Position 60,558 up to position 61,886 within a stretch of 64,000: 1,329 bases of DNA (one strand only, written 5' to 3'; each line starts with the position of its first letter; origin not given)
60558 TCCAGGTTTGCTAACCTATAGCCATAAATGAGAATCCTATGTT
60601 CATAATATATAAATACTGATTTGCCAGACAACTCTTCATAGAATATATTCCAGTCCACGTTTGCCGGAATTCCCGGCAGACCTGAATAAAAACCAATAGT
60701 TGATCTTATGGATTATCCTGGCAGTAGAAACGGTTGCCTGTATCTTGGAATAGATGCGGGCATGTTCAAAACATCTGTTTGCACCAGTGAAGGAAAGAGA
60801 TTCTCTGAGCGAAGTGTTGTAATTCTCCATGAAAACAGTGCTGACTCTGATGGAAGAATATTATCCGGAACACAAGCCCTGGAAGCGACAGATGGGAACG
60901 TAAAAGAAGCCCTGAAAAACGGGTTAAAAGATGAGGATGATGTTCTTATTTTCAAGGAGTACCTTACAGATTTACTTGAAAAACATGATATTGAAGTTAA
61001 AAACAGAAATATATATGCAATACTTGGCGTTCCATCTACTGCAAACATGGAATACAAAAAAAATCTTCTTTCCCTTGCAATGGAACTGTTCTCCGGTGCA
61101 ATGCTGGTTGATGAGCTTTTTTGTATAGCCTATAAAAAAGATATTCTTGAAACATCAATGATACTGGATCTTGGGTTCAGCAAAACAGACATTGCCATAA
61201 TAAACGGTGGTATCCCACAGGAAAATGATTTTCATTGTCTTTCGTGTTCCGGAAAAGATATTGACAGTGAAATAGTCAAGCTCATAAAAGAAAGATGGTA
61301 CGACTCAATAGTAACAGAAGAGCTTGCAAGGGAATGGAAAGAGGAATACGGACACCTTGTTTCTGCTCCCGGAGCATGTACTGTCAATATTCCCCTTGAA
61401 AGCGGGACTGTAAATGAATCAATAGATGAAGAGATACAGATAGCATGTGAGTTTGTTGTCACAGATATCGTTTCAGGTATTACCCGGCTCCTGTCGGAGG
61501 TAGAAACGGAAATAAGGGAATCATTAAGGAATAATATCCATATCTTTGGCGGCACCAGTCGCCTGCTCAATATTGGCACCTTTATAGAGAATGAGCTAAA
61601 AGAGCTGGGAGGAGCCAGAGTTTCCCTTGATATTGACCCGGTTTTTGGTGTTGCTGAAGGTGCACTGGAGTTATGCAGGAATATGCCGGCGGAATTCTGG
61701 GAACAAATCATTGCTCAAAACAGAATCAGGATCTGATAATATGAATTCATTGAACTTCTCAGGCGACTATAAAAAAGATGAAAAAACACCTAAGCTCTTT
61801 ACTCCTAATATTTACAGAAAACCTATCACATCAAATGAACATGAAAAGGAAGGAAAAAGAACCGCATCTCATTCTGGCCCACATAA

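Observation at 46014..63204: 17-kb polyphosphate island combining synthesis, degradation, granule-binding, membrane, redox and cytoskeleton-like genes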

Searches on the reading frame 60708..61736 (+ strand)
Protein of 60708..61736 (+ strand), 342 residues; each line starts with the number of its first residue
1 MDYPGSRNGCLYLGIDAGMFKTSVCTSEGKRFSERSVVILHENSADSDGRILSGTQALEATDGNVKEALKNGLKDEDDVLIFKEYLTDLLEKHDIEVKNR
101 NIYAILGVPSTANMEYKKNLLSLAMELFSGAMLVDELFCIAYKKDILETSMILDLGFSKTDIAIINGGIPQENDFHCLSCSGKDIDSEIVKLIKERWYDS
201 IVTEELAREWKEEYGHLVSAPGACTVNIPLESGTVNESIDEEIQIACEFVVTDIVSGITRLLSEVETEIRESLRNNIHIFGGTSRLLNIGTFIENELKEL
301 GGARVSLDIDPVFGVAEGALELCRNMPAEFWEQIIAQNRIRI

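Call 4: search_protein_families(library=pfam, proteins=[window:60708-61736:+], max_evalue=0.01)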
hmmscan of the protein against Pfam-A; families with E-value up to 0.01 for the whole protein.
window:60708-61736:+ (342 aa): 4 families
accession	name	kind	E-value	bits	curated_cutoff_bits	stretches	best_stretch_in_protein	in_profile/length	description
PF06723.19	MreB_Mbl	-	3.1e-14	53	27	1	13-325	4-321/327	MreB/Mbl protein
PF25229.1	Salactin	-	7.7e-09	35.5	27.1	1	14-299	5-305/335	Salactin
PF00022.25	Actin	-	1e-08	34.7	27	1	50-196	45-190/410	Actin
PF14450.12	FtsA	-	0.00017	22.4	31.8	1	152-297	2-103/127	Cell division protein FtsA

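Call 11: find_homologous_proteins(query=window:60708-61736:+, max_evalue=0.001)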
Query window:60708-61736:+ (342 aa): 24 proteins with E <= 0.001 among 3590 candidates.
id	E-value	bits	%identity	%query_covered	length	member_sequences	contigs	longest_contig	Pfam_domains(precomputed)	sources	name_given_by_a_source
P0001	5.1e-223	757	100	100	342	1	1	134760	PF06723.20,PF25229.2,PF00022.26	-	-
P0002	2.1e-194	663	87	100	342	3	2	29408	PF06723.20,PF25229.2,PF00022.26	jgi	jgi:rod shape-determining protein MreB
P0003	1.7e-138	479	64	98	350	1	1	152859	PF06723.20,PF25229.2,PF00022.26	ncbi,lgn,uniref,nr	ncbi:rod shape-determining protein [Methanolobus psychrotolerans]|uniref:rod shape-determining prote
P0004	2.3e-135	469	64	97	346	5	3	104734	PF06723.20,PF25229.2,PF00022.26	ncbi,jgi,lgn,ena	-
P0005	9.2e-133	461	63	98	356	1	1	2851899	PF06723.20,PF00022.26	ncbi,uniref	ncbi:rod shape-determining protein [Methanolobus sp. WCC4]|uniref:rod shape-determining protein n=1 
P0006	1.6e-131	456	62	98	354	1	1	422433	PF06723.20,PF00022.26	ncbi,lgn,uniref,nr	ncbi:rod shape-determining protein [Methanolobus profundi]|uniref:Rod shape-determining protein MreB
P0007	2.5e-129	449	62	96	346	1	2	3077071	PF06723.20,PF25229.2,PF00022.26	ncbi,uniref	ncbi:rod shape-determining protein [Methanolobus sp. ZRKC5]|uniref:rod shape-determining protein n=1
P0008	8.8e-129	447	62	98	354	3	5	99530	PF06723.20,PF25229.2,PF00022.26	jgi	jgi:rod shape-determining protein MreB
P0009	1.6e-128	447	61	97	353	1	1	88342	PF06723.20,PF25229.2,PF00022.26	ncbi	ncbi:MAG: rod shape-determining protein [Methanolobus sp.]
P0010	4.2e-127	442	60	98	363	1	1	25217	PF06723.20,PF00022.26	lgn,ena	-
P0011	1.4e-126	440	61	96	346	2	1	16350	PF06723.20,PF25229.2,PF14450.13,PF00022.26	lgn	-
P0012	2.9e-125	436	58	100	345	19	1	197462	PF06723.20,PF25229.2,PF00022.26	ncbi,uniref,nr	ncbi:rod shape-determining protein [Methanolobus vulcani]|uniref:Actin-like ATPase involved in cell 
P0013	2.2e-124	433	60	97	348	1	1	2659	PF06723.20,PF00022.26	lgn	-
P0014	3.4e-124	432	60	98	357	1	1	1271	PF06723.20,PF00022.26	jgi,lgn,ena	-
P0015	1.2e-118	414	58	97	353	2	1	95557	PF06723.20,PF14450.13,PF00022.26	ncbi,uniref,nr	ncbi:rod shape-determining protein [Methanolobus bombayensis]|uniref:rod shape-determining protein n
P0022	2.6e-44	170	32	97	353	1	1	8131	PF01869.27,PF06723.20,PF25229.2,PF14450.13,PF00022.26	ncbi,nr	ncbi:MAG: hypothetical protein D6702_08580 [Planctomycetota bacterium]|nr:MAG: hypothetical protein 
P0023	6.6e-37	145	29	96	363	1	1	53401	PF06723.20,PF25229.2,PF14450.13,PF00022.26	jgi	-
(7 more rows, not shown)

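Call 12: find_encoding_contigs(protein=P0023, flank=10000, max_places=3)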
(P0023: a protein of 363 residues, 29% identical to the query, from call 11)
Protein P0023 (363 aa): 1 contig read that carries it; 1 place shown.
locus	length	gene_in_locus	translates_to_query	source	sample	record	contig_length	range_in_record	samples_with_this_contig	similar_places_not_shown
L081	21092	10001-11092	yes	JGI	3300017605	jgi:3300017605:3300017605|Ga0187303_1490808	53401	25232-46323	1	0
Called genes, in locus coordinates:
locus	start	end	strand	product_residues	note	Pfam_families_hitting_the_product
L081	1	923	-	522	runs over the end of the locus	PF02310:B12-binding, PF04055:Radical_SAM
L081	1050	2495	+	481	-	PF00999:Na_H_Exchanger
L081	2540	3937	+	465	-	PF04916:Phospholip_B (weak)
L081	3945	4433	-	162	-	PF10604:Polyketide_cyc2, PF08327:AHSA1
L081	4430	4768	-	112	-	PF01022:HTH_5 (weak), PF12840:HTH_20, PF13412:HTH_24 (weak)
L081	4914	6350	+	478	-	PF03951:Gln-synt_N, PF00120:Gln-synt_C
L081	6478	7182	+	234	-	PF02563:Poly_export, PF10531:SLBB (weak), PF22461:SLBB_2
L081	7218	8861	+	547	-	-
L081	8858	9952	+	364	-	-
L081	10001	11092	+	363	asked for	PF00022:Actin (weak), PF06723:MreB_Mbl, PF14450:FtsA (faint), PF25229:Salactin (weak)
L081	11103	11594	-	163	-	-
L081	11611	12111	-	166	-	-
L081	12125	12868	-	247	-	PF13085:Fer2_3, PF12838:Fer4_7 (faint), PF13183:Fer4_8 (weak)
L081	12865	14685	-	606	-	PF00890:FAD_binding_2, PF03486:HI0933_like (faint), PF07992:Pyr_redox_2 (weak), PF02910:Succ_DH_flav_C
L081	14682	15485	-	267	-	-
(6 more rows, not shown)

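Call 13: find_encoding_contigs(protein=P0022, flank=10000, max_places=3)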
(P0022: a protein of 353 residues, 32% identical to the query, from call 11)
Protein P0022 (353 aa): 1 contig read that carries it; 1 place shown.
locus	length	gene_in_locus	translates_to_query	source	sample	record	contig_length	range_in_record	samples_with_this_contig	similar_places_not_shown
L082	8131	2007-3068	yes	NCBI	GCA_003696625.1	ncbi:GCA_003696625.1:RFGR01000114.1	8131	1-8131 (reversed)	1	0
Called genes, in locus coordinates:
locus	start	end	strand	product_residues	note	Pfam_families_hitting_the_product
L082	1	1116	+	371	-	?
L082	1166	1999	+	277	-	-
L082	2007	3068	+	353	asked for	PF00022:Actin (faint), PF01869:BcrAD_BadFG (faint), PF06723:MreB_Mbl, PF25229:Salactin, PF14450:FtsA (weak)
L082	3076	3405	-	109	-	-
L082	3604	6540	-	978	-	PF00672:HAMP (faint), PF00989:PAS (weak), PF08448:PAS_4, PF13426:PAS_9, PF00990:GGDEF, PF00563:EAL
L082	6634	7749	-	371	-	PF00756:Esterase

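Call 17: search_protein_families(library=ncbifam, proteins=[window:60708-61736:+], max_evalue=0.01)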
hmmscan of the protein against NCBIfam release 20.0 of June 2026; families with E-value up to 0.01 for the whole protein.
window:60708-61736:+ (342 aa): 6 families
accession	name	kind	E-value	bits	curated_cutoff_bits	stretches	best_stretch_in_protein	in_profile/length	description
NF040964.1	MamK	subfamily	1.1e-60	205.5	400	1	11-335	1-331/335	MamK family actin-like protein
NF053558.1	BeeR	equivalog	2e-25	89.6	530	1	48-334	49-348/349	BeeR family actin-like protein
NF053533.1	salactin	equivalog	1.1e-12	47.8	400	1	14-323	5-332/335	actin-like salactin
NF010539.0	PRK13927.1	subfamily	1.7e-10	40.3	293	1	13-324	9-327/339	rod shape-determining protein MreB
TIGR00904.1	mreB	subfamily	7.6e-08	31.8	365.75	1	13-321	5-324/334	MreB/Mrl family cell shape determining protein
NF010540.1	PRK13929.1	exception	2.4e-07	30.1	515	1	13-298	7-303/334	rod-share determining protein MreBH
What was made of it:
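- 60708..61736 (+): MamK-like actin-fold ATPase, 342 aa. NCBIfam MamK family, E 1.1e-60, 205.5 bits, below the cut-off of 400 (call 17).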

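Call 30: search_solved_structures(query=window:60708-61736:+, max_evalue=0.001)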
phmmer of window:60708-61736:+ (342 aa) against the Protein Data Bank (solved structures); distinct sequences matched with E-value up to 0.001: 8.
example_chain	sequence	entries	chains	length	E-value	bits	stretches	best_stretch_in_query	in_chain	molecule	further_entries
5ljw_A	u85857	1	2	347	1.6e-37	132.7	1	5-334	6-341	Actin-like ATPase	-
5jyg_A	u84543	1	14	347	2.9e-37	131.7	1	5-334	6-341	Actin-like ATPase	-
5ljv_A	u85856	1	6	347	4e-37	131.3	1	5-334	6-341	Actin-like ATPase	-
8r2n_A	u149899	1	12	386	3.2e-11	46.2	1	99-333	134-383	Actin/actin family protein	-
4fo0_A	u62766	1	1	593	1.8e-05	27.3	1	94-187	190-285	Actin-related protein 8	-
7bvy_A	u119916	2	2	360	0.00014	24.3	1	77-293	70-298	Cell shape determining protein MreB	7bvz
7zpt_M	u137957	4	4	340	0.00057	22.3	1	12-296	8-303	Cell shape-determining protein MreB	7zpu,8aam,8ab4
8azg_M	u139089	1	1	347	0.00059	22.3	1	12-296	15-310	Cell shape-determining protein MreB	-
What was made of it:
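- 60708..61736 (+): PDB MamK entries 5LJW, 5JYG and 5LJV at E about 1e-37, against MreB at 1e-4 (call 30).
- On MamK family actin-like proteins: In the PDB, MamK entries 5LJW, 5JYG and 5LJV score E about 1e-37, the next actin (8R2N) scores 3e-11 and MreB scores 1e-4 (call 30).
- Checked: 60708-61736 (+): actin fold (calls 4, 17, 30).
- The actin's closest characterised relative is MamK: NCBIfam E 1e-60 and PDB E 1e-37, against 1e-4 for MreB (calls 17, 30).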

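Call 54: find_homologous_proteins(query=A2, max_evalue=1e-10)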
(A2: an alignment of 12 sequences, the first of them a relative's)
Query A2 (12 sequences) (342 aa, profile of the alignment): 1263 proteins with E <= 1e-10 among 8000 candidates; the best 120 are listed.
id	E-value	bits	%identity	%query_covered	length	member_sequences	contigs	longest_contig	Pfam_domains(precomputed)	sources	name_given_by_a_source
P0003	2.5e-167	574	64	98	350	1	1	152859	PF06723.20,PF25229.2,PF00022.26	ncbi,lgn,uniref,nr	ncbi:rod shape-determining protein [Methanolobus psychrotolerans]|uniref:rod shape-determining prote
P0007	3.7e-166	570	62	96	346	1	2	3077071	PF06723.20,PF25229.2,PF00022.26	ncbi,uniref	ncbi:rod shape-determining protein [Methanolobus sp. ZRKC5]|uniref:rod shape-determining protein n=1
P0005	1.5e-164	565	63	98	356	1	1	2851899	PF06723.20,PF00022.26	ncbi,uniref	ncbi:rod shape-determining protein [Methanolobus sp. WCC4]|uniref:rod shape-determining protein n=1 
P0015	8.6e-164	563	58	97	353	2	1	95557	PF06723.20,PF14450.13,PF00022.26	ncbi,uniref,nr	ncbi:rod shape-determining protein [Methanolobus bombayensis]|uniref:rod shape-determining protein n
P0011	1.6e-163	562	61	96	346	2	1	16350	PF06723.20,PF25229.2,PF14450.13,PF00022.26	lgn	-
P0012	5.6e-163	560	58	100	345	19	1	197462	PF06723.20,PF25229.2,PF00022.26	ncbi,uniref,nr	ncbi:rod shape-determining protein [Methanolobus vulcani]|uniref:Actin-like ATPase involved in cell 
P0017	4.5e-162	557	56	98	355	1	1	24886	PF06723.20,PF25229.2,PF14450.13,PF00022.26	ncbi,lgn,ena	-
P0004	2.0e-161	555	64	97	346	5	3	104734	PF06723.20,PF25229.2,PF00022.26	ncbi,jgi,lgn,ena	-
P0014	7.1e-159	547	60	98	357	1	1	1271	PF06723.20,PF00022.26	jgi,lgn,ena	-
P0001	6.7e-158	543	100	100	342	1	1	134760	PF06723.20,PF25229.2,PF00022.26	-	-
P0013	6.2e-157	540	60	97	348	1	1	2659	PF06723.20,PF00022.26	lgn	-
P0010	1.3e-156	539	60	98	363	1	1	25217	PF06723.20,PF00022.26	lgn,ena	-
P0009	4.5e-156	537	61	97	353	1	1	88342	PF06723.20,PF25229.2,PF00022.26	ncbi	ncbi:MAG: rod shape-determining protein [Methanolobus sp.]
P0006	1.0e-154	533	62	98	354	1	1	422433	PF06723.20,PF00022.26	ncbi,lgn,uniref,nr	ncbi:rod shape-determining protein [Methanolobus profundi]|uniref:Rod shape-determining protein MreB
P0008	7.3e-154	530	62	98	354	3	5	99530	PF06723.20,PF25229.2,PF00022.26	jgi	jgi:rod shape-determining protein MreB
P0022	2.1e-132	459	32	97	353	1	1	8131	PF01869.27,PF06723.20,PF25229.2,PF14450.13,PF00022.26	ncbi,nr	ncbi:MAG: hypothetical protein D6702_08580 [Planctomycetota bacterium]|nr:MAG: hypothetical protein 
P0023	8.1e-131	454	29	96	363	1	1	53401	PF06723.20,PF25229.2,PF14450.13,PF00022.26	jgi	-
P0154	2.4e-127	443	30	95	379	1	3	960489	PF06723.20,PF25229.2,PF14450.13,PF00022.26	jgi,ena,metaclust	jgi:rod shape-determining protein MreB|metaclust:\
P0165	2.0e-126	440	29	97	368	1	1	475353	PF06723.20,PF25229.2,PF14450.13,PF00022.26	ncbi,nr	ncbi:MAG: rod shape-determining protein [Planctomycetes bacterium]|nr:rod shape-determining protein 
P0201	1.4e-124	434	29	96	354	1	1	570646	PF06723.20,PF25229.2,PF14450.13,PF00022.26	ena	-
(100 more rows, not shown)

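Call 55: find_encoding_contigs(protein=P0165, flank=8000, max_places=1)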
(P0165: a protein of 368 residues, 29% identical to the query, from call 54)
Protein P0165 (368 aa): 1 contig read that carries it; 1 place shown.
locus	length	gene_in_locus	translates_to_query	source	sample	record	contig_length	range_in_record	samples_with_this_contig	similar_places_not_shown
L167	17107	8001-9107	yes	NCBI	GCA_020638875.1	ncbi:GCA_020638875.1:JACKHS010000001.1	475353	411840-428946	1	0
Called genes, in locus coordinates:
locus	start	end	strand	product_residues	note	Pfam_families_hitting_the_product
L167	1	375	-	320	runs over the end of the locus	-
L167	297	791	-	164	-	PF16697:Yop-YscD_cpl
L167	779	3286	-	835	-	PF00188:CAP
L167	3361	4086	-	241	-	PF00158:Sigma54_activat, PF14532:Sigma54_activ_2, PF07728:AAA_5 (weak), PF25601:AAA_lid_14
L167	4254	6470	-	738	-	PF00580:UvrD-helicase, PF13245:AAA_19, PF13604:AAA_30 (faint), PF13361:UvrD_C, PF13538:UvrD_C_2, PF21196:PcrA_UvrD_tudor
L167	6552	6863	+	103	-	PF02617:ClpS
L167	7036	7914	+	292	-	-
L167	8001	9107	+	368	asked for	PF06723:MreB_Mbl, PF14450:FtsA (faint), PF25229:Salactin (weak), PF00022:Actin (faint)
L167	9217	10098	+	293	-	PF00892:EamA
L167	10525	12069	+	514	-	-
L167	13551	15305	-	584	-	-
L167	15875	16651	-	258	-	-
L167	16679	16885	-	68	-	-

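Call 56: find_encoding_contigs(protein=P0154, flank=8000, max_places=1)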
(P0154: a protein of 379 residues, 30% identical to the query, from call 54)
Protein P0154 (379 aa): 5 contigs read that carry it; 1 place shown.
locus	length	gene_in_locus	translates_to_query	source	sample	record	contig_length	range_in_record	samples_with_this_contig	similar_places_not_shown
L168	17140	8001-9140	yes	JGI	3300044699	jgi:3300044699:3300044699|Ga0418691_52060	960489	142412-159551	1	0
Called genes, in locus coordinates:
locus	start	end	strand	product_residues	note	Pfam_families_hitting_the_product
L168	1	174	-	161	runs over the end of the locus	PF01522:Polysacc_deac_1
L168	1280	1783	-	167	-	PF00535:Glycos_transf_2 (faint)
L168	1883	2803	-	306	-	PF13641:Glyco_tranf_2_3, PF00535:Glycos_transf_2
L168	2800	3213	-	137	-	-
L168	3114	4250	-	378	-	PF01943:Polysacc_synt, PF13440:Polysacc_synt_3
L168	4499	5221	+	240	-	PF02563:Poly_export, PF22461:SLBB_2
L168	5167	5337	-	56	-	-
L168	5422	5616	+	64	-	-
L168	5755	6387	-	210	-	-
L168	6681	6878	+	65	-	-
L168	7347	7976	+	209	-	-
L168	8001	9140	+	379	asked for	PF00022:Actin (faint), PF06723:MreB_Mbl, PF14450:FtsA (faint), PF25229:Salactin (weak)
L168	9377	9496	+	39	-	PF19029:DUF883_C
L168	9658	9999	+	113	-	-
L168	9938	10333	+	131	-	-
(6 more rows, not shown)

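Call 57: find_encoding_contigs(protein=P0201, flank=8000, max_places=1)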
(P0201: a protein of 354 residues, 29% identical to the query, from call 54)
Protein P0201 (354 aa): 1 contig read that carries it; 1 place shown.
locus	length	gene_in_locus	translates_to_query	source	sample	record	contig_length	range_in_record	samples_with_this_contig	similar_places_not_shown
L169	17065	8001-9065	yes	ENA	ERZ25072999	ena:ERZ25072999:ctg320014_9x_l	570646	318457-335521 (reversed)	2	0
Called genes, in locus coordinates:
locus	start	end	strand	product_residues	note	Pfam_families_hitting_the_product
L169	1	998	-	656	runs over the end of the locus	PF23357:DUF7088, PF09822:ABC_transp_aux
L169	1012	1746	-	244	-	PF12679:ABC2_membrane_2, PF12730:ABC2_membrane_4 (weak), PF13346:ABC2_membrane_5 (weak), PF12698:ABC2_membrane_3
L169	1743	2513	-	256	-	PF00005:ABC_tran, PF13304:AAA_21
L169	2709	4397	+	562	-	PF01425:Amidase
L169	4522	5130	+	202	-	PF07617:DUF1579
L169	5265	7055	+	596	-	PF13088:BNR_2, PF24316:Tli3 (faint), PF02012:BNR (faint), PF21471:Reelin_subrepeat-B (faint)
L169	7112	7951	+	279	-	-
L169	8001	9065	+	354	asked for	PF00022:Actin (faint), PF06723:MreB_Mbl, PF25229:Salactin, PF14450:FtsA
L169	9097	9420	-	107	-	-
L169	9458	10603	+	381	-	PF04055:Radical_SAM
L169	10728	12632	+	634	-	PF01839:FG-GAP (faint), PF13517:FG-GAP_3, PF07593:UnbV_ASPIC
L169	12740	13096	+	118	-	PF09656:PGPGW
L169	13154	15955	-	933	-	PF00486:Trans_reg_C, PF13191:AAA_16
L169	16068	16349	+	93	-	-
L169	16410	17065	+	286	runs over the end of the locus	-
